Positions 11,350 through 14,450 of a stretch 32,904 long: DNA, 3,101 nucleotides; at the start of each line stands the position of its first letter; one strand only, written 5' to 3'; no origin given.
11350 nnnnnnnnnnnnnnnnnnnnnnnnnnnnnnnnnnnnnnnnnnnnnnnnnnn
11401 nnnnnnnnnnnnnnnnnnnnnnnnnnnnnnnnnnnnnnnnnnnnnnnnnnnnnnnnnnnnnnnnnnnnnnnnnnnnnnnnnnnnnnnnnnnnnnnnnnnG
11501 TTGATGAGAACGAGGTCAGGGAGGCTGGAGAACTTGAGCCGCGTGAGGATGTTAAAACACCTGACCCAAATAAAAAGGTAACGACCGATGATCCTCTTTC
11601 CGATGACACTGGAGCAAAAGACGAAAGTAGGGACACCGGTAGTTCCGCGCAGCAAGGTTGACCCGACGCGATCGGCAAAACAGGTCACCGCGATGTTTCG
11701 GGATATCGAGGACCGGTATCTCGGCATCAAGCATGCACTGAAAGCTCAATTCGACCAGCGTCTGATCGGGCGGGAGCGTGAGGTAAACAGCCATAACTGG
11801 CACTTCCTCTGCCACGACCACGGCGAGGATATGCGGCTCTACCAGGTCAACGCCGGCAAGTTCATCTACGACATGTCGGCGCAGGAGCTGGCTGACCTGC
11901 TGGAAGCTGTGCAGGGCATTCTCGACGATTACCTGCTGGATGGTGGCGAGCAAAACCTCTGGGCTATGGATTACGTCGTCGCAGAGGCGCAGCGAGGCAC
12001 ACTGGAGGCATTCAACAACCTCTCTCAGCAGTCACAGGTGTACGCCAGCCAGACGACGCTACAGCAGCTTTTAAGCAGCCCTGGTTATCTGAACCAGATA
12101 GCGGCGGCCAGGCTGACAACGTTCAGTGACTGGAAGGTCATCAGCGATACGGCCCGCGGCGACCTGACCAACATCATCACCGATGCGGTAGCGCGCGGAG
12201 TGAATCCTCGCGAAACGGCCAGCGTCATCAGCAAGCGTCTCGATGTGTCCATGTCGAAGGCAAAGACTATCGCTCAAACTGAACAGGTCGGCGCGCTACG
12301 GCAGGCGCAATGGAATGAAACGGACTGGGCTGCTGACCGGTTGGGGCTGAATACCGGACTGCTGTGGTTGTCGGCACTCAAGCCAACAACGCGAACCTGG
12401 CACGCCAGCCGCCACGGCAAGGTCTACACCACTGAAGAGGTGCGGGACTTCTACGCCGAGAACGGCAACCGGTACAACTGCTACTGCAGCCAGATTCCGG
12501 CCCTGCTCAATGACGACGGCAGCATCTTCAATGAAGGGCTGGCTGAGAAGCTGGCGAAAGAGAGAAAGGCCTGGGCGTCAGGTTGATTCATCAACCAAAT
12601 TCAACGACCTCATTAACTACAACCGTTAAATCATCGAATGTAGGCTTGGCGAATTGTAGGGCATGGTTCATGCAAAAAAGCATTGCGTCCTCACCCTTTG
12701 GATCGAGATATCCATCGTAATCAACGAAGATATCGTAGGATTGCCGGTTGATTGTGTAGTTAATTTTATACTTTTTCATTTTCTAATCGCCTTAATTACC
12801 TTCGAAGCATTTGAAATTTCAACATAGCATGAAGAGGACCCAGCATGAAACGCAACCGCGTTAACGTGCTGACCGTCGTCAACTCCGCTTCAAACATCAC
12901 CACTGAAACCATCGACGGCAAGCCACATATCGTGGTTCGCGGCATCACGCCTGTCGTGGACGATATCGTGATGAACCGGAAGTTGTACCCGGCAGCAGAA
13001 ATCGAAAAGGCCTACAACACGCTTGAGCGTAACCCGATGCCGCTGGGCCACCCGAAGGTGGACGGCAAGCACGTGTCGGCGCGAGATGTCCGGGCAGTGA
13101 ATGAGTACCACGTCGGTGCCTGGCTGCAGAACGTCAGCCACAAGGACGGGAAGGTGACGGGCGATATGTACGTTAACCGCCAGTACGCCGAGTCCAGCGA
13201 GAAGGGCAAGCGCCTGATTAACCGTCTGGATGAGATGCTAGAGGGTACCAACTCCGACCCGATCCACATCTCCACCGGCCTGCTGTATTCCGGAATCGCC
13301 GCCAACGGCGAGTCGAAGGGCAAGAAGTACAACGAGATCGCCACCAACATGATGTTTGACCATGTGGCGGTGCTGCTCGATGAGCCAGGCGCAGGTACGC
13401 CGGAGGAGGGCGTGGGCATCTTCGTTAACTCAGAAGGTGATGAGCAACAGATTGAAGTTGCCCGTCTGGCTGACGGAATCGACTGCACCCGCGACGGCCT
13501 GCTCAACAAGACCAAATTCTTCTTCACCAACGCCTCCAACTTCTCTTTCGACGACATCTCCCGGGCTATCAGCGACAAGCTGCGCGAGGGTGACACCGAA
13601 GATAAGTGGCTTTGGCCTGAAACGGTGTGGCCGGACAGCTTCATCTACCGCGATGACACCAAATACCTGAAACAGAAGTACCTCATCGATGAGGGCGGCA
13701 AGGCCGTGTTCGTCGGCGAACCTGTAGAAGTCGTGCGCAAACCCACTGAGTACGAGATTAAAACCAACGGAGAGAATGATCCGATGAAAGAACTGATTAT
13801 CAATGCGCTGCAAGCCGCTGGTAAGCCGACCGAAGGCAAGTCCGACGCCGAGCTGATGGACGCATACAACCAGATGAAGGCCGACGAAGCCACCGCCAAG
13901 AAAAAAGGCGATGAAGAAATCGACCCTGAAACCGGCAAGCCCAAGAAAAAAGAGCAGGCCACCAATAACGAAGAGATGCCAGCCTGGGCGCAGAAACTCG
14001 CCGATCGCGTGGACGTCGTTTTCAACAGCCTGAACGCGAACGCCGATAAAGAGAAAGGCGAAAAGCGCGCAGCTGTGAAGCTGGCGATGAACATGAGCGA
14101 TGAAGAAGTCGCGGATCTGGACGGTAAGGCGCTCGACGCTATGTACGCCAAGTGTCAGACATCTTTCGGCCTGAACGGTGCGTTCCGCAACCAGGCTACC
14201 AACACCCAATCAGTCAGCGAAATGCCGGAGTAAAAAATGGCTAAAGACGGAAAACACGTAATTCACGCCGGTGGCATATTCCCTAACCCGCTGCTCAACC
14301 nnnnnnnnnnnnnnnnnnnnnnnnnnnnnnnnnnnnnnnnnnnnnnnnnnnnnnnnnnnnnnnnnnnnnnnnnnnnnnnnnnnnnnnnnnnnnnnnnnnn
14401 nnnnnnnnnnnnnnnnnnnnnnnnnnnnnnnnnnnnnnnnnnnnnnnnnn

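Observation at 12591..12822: Reverse-strand AT-rich small gene in the head module with a 12-bp perfect palindrome in the divergent intergenic region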

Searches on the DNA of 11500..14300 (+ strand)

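Call 5: search_dna_similar(query=window:11500-14300:+, collection=phages, mode=near, max_rows=30)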
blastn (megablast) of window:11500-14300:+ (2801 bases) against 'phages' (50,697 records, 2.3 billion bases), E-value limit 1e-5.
Records with a match: 13; places in all: 13; records where one place covers at least 80% of the query: 4.
Best place of each record, by identity: 80-90% 13.
By first word of the organism name: Klebsiella 8; Enterobacter 3; Cronobacter 2.
By host as written in the record: Klebsiella pneumoniae 2; Cronobacter sakazakii 2; Klebsiella pneumoniae ST101-KPC2 1; Klebsiella pneumoniae ST11-VIM1 1; Klebsiella pneumoniae ST512-KPC3 1; Klebsiella pneumoniae H151440672 1; Enterobacter hormaechei 1; Enterobacter cloacae 1; and 3 more.
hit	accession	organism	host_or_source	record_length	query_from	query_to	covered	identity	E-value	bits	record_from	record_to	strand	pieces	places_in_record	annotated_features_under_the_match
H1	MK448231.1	Klebsiella phage ST101-KPC2phi6.1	Klebsiella pneumoniae ST101-KPC2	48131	56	2792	88%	87.0%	0e+0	2769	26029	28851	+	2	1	hypothetical protein (x4) | head morphogenesis protein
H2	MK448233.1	Klebsiella phage ST11-VIM1phi8.1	Klebsiella pneumoniae ST11-VIM1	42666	56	2801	88%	86.0%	0e+0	2632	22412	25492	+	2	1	hypothetical protein (x4) | head morphogenesis protein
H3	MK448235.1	Klebsiella phage ST512-KPC3phi13.1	Klebsiella pneumoniae ST512-KPC3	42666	56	2801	88%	86.0%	0e+0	2632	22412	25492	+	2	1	hypothetical protein (x4) | head morphogenesis protein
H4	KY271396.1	Klebsiella phage 2 LV-2017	Klebsiella pneumoniae H151440672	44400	59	2792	88%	84.7%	0e+0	2446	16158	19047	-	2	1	hypothetical protein (x3) | methyl-accepting chemotaxis protein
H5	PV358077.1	Enterobacter phage ENT1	Enterobacter hormaechei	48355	1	2801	78%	86.6%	0e+0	2407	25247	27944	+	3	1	record has no annotation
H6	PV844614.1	Enterobacter phage BHUENT3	Enterobacter cloacae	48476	1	2801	78%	86.6%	0e+0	2407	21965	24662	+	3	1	record has no annotation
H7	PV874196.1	Enterobacter phage BHUENT6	Enterobacter cloacae complex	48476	1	2801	78%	86.6%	0e+0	2407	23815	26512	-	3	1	record has no annotation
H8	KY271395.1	Klebsiella phage 2b LV-2017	Klebsiella pneumoniae KH43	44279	56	2792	60%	82.2%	0e+0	1419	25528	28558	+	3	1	hypothetical protein (x3) | head morphogenesis protein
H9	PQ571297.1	Klebsiella phage KO-TP1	Klebsiella oxytoca BBCO_XO_1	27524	76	1063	35%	87.1%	0e+0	1116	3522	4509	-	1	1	head morphogenesis protein | portal protein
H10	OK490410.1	Klebsiella phage Kp4856-1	Klebsiella pneumoniae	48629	56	1063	36%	85.0%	0e+0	1020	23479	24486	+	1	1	record has no annotation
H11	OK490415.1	Klebsiella phage Kp4862-1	Klebsiella pneumoniae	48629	56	1063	36%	85.0%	0e+0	1020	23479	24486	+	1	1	record has no annotation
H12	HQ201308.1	Cronobacter phage ENT47670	Cronobacter sakazakii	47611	1976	2402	15%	81.9%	2e-95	357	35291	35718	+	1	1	hypothetical protein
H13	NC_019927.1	Cronobacter phage ENT47670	Cronobacter sakazakii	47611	1976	2402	15%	81.9%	2e-95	357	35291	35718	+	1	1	DUF2213 domain-containing protein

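Call 7: get_annotated_region(hit=H1, flank=500)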
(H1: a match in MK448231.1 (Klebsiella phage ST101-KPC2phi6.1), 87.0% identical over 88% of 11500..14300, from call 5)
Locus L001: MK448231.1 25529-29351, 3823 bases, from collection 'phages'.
description: Klebsiella phage ST101-KPC2phi6.1, complete genome.
organism: Klebsiella phage ST101-KPC2phi6.1 (NCBI taxid 2555909)
taxonomy: Viruses; Duplodnaviria; Heunggongvirae; Uroviricota; Caudoviricetes
host: Klebsiella pneumoniae ST101-KPC2; source: -; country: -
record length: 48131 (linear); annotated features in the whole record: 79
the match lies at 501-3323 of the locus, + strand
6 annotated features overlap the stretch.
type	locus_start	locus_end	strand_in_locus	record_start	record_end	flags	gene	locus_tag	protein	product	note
CDS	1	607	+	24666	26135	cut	-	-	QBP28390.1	hypothetical protein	Hypothetical protein, DUF1073 domain-containing protein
CDS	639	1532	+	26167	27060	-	-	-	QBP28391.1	head morphogenesis protein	-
CDS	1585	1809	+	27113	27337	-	-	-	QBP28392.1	hypothetical protein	-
CDS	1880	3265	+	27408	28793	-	-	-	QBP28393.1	hypothetical protein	Hypothetical protein, DUF2213 domain-containing protein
CDS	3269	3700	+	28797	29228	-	-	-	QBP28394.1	hypothetical protein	-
CDS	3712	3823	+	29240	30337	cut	-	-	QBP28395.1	coat protein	-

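Call 8: get_annotated_region(hit=H2, flank=500)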
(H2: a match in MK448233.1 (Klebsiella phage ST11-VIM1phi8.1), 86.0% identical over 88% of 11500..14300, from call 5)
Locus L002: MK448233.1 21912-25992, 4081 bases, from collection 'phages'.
description: Klebsiella phage ST11-VIM1phi8.1, complete genome.
organism: Klebsiella phage ST11-VIM1phi8.1 (NCBI taxid 2555910)
taxonomy: Viruses; Duplodnaviria; Heunggongvirae; Uroviricota; Caudoviricetes
host: Klebsiella pneumoniae ST11-VIM1; source: -; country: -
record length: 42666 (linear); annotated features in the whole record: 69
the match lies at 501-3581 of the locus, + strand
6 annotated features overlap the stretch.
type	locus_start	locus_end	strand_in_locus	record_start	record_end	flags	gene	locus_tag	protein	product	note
CDS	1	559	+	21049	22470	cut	-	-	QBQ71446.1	hypothetical protein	hypothetical protein, DUF1073 domain-containing protein - phage related protein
CDS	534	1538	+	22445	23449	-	-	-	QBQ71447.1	head morphogenesis protein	-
CDS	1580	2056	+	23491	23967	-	-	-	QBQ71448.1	hypothetical protein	-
CDS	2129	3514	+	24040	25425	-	-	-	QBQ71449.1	hypothetical protein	hypothetical protein, DUF2213 domain-containing protein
CDS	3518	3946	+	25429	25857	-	-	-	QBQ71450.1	hypothetical protein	-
CDS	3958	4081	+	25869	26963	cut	-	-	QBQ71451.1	coat protein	-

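Call 9: get_annotated_region(hit=H4, flank=500)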
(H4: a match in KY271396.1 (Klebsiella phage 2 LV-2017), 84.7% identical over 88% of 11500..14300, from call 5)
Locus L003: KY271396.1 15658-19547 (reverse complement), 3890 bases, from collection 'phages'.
description: Klebsiella phage 2 LV-2017, complete genome.
organism: Klebsiella phage 2 LV-2017 (NCBI taxid 1960655)
taxonomy: Viruses; Duplodnaviria; Heunggongvirae; Uroviricota; Caudoviricetes
host: Klebsiella pneumoniae H151440672; source: -; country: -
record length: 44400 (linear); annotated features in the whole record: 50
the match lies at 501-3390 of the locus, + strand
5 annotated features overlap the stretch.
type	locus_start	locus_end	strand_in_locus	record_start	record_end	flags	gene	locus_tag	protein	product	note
CDS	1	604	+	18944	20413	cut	-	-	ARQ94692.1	hypothetical protein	Gp5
CDS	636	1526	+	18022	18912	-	-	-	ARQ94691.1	methyl-accepting chemotaxis protein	-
CDS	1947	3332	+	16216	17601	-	-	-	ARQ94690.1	hypothetical protein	Gp7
CDS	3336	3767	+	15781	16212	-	-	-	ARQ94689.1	hypothetical protein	Gp8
CDS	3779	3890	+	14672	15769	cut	-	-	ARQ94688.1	hypothetical protein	-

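Call 10: get_annotated_region(hit=H8, flank=500)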
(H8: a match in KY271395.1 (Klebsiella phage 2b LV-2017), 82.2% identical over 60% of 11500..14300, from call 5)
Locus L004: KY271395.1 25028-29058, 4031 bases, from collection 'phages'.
description: Klebsiella phage 2b LV-2017, complete genome.
organism: Klebsiella phage 2b LV-2017 (NCBI taxid 1960656)
taxonomy: Viruses; Duplodnaviria; Heunggongvirae; Uroviricota; Caudoviricetes
host: Klebsiella pneumoniae KH43; source: -; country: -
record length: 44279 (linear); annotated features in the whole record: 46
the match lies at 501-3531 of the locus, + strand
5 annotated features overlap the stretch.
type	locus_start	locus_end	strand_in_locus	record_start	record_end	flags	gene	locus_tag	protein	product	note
CDS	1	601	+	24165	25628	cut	-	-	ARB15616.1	hypothetical protein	gp5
CDS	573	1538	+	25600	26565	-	-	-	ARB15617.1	head morphogenesis protein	-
CDS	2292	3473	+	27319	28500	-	-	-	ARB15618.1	hypothetical protein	gp7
CDS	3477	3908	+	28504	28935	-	-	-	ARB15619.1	hypothetical protein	gp8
CDS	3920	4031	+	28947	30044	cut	-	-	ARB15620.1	hypothetical protein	-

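Call 16: search_dna_similar(query=window:12560-12860:+, collection=ecoli_genomes, mode=near, max_rows=25)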
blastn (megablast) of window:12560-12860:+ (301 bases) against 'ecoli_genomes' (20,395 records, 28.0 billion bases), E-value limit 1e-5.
No match.

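Call 82: search_rna_families(source=window, start=12300, end=13100, threshold=evalue, max_evalue=1)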
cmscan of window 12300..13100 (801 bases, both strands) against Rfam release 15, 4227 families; matches with E-value up to 1: 0.
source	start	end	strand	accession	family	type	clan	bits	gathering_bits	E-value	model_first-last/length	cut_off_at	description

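Call 83: search_dna_similar(query=window:12575-12835:+, collection=plasmids, mode=distant, max_evalue=0.001)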
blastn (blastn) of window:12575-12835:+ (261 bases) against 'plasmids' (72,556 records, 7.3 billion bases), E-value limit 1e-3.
No match.

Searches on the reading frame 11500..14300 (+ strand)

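Call 46: search_protein_families(library=pfam, proteins=[L001:1585-1809:+, L002:1580-2056:+, L003:1561-1875:+, L004:1554-2225:+], max_evalue=0.1)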
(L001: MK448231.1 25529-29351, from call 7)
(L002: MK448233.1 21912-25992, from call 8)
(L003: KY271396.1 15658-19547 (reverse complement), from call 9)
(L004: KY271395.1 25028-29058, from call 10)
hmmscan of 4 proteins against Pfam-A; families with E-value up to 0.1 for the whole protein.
L001:1585-1809:+ (74 aa): 1 family
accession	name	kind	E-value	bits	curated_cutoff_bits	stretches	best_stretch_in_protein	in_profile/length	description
PF20941.2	DUF6848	-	0.017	16.2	27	1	21-59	9-47/99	Domain of unknown function (DUF6848)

L002:1580-2056:+ (158 aa): 0 families

L003:1561-1875:+ (104 aa): 1 family
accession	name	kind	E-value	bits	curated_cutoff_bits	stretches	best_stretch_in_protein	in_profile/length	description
PF02488.20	EMA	-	0.09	12.9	25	0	8-56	139-187/250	Merozoite Antigen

L004:1554-2225:+ (223 aa): 2 families
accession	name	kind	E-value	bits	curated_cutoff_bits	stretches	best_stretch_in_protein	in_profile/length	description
PF13392.12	HNH_3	-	1.1e-14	54.2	24.8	1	100-143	1-44/46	HNH endonuclease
PF00847.26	AP2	-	0.067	13.9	33.3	0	157-185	3-30/54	AP2 domain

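Call 88: search_protein_families(library=phrogs, proteins=[L001:1585-1809:+, L002:1580-2056:+, L003:1561-1875:+, L004:1554-2225:+], max_evalue=0.001)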
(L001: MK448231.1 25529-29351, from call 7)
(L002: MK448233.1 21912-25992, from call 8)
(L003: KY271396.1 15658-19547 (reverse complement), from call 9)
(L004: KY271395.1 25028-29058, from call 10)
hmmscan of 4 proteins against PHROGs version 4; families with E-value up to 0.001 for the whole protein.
L001:1585-1809:+ (74 aa): 0 families

L002:1580-2056:+ (158 aa): 1 family
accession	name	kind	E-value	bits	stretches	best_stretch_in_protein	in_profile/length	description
phrog_2446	-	unknown function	2.5e-111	369.7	1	1-158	1-158/158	-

L003:1561-1875:+ (104 aa): 0 families

L004:1554-2225:+ (223 aa): 19 families
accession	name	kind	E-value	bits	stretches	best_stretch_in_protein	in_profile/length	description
phrog_99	-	DNA, RNA and nucleotide metabolism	1.2e-63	217.1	1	22-220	96-277/383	HNH endonuclease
phrog_4578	-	DNA, RNA and nucleotide metabolism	2.7e-28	99.5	1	102-213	14-125/130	HNH endonuclease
phrog_3593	-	DNA, RNA and nucleotide metabolism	6.9e-20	72.6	1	82-201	75-195/210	HNH endonuclease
phrog_374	-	DNA, RNA and nucleotide metabolism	4e-16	59.9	1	113-214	319-423/617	HNH endonuclease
phrog_959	-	DNA, RNA and nucleotide metabolism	4.8e-10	40.3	1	80-148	34-107/138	HNH endonuclease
phrog_59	-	DNA, RNA and nucleotide metabolism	9.4e-10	39.4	1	86-198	172-285/423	HNH endonuclease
phrog_826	-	DNA, RNA and nucleotide metabolism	3.8e-08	34.2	1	83-155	90-171/281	HNH endonuclease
phrog_1492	-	DNA, RNA and nucleotide metabolism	8.3e-07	29.5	1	86-144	93-156/414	HNH endonuclease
phrog_1891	-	DNA, RNA and nucleotide metabolism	3.6e-06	27.6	1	85-144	147-209/255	HNH endonuclease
phrog_1872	-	DNA, RNA and nucleotide metabolism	4.8e-06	27.6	1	26-122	9-84/166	endonuclease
phrog_953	-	DNA, RNA and nucleotide metabolism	7.4e-06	26.5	1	156-198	314-357/420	HNH endonuclease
phrog_28616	-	unknown function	7.6e-06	27.2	1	39-109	5-72/92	-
phrog_33760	-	DNA, RNA and nucleotide metabolism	3.4e-05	24.8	1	159-208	3-52/58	HNH endonuclease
phrog_37683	-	unknown function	8.3e-05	22.8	1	38-146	94-207/279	-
phrog_30377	-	DNA, RNA and nucleotide metabolism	8.6e-05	23.6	1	116-170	24-77/82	HNH endonuclease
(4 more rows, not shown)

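Call 89: search_protein_families(library=padloc, proteins=[L001:1585-1809:+, L002:1580-2056:+, L003:1561-1875:+, L004:1554-2225:+], max_evalue=0.01)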
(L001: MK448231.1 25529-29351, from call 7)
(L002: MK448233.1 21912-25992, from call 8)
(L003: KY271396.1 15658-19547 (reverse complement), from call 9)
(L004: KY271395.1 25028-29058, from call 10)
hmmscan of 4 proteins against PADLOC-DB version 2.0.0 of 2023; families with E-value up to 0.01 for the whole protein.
L001:1585-1809:+ (74 aa): 0 families

L002:1580-2056:+ (158 aa): 0 families

L003:1561-1875:+ (104 aa): 0 families

L004:1554-2225:+ (223 aa): 2 families
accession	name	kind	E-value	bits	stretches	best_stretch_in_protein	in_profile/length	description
PDLC03687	HEase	-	1.2e-06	26.6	1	84-151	34-105/178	homing endonuclease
PDLC02566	PglZ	-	0.0007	15.9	1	19-74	163-217/774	PglZ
